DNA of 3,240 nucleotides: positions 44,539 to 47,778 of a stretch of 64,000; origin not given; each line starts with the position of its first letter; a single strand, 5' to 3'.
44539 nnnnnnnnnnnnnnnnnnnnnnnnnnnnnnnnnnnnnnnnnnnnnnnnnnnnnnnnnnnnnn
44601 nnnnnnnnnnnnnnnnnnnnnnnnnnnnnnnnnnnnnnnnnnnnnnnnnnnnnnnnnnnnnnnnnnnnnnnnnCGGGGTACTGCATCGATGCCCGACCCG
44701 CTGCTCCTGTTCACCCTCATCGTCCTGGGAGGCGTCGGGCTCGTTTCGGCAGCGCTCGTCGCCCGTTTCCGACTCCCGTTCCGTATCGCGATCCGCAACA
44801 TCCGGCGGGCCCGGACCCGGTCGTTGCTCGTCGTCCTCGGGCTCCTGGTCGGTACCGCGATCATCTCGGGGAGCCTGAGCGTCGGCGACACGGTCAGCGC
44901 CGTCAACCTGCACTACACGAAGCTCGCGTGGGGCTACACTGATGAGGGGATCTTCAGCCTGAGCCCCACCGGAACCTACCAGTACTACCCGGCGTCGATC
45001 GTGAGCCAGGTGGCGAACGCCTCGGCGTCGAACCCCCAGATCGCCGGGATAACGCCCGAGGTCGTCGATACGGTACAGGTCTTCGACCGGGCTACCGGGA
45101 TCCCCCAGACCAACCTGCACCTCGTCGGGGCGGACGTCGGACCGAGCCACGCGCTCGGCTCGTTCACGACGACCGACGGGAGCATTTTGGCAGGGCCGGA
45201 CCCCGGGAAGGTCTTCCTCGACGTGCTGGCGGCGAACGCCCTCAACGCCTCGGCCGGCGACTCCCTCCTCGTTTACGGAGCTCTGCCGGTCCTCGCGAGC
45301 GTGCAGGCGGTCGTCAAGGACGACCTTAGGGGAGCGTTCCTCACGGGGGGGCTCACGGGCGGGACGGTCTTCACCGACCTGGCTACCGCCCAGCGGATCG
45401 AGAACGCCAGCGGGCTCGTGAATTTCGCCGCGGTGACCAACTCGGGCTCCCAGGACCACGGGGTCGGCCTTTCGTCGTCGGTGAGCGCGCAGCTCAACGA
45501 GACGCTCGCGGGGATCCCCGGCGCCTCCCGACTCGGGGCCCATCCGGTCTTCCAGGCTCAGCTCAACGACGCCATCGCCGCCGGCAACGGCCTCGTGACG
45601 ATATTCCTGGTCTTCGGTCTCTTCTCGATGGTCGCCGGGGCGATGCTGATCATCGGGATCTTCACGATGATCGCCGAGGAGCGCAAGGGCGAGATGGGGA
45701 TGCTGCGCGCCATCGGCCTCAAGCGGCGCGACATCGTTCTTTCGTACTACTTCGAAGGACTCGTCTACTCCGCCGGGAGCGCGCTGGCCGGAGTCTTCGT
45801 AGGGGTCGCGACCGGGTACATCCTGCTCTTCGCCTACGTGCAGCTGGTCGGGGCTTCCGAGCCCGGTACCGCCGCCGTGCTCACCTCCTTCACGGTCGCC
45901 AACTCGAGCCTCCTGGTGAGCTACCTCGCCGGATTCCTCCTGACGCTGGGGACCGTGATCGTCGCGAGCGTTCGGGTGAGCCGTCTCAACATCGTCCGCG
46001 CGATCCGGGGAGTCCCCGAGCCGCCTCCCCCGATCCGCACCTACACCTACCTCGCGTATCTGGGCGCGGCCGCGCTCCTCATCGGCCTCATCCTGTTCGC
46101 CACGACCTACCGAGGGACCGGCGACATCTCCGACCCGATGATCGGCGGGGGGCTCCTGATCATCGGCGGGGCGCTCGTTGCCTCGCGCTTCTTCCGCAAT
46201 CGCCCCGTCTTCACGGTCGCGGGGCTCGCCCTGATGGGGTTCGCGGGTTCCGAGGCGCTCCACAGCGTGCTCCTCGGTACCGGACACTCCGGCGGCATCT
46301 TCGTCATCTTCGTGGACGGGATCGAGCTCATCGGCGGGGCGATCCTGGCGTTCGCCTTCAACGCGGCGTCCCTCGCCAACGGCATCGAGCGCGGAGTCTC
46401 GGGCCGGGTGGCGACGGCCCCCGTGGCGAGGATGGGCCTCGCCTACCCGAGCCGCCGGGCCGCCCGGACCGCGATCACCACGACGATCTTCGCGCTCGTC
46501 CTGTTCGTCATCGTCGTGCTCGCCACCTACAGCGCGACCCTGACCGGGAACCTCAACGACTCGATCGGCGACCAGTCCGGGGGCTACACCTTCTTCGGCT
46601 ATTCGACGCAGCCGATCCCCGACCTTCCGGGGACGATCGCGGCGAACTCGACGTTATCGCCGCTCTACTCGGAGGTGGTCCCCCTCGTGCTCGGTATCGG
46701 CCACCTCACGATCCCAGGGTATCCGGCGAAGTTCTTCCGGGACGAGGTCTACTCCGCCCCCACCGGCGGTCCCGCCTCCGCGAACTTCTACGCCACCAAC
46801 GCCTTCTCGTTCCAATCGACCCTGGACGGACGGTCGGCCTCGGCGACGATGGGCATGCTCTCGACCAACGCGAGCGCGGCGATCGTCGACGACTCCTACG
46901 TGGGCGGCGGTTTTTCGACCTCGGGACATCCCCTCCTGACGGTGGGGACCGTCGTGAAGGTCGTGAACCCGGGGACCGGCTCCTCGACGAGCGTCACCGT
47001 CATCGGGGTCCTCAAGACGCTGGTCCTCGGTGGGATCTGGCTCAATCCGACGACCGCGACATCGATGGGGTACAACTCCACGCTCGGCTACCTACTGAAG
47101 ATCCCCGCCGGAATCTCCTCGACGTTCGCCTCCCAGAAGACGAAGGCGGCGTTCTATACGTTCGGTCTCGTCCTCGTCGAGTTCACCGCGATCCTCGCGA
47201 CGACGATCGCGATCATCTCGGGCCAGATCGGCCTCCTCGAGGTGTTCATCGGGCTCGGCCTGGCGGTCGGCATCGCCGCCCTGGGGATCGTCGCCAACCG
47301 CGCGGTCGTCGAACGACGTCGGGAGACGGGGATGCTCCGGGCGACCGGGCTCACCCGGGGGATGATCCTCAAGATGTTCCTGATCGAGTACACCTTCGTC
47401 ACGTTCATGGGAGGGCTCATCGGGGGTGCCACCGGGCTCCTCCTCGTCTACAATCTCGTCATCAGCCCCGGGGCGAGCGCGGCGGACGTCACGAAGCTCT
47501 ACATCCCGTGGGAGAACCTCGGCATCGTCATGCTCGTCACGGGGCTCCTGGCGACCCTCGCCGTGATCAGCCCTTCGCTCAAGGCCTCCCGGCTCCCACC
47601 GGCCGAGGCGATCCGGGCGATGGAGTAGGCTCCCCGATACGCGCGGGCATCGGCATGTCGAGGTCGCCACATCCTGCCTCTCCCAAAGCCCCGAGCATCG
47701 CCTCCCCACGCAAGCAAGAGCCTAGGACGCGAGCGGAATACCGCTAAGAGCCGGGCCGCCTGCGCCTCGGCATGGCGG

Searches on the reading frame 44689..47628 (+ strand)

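Call 70: search_protein_families(library=pfam, proteins=[window:44689-47628:+], max_evalue=0.00001)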
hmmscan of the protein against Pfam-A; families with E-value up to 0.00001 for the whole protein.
window:44689-47628:+ (979 aa): 1 family
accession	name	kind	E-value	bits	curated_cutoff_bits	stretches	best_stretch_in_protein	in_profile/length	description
PF02687.27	FtsX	-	8.1e-28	97.3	25.5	2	852-971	2-120/120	FtsX-like permease C-terminal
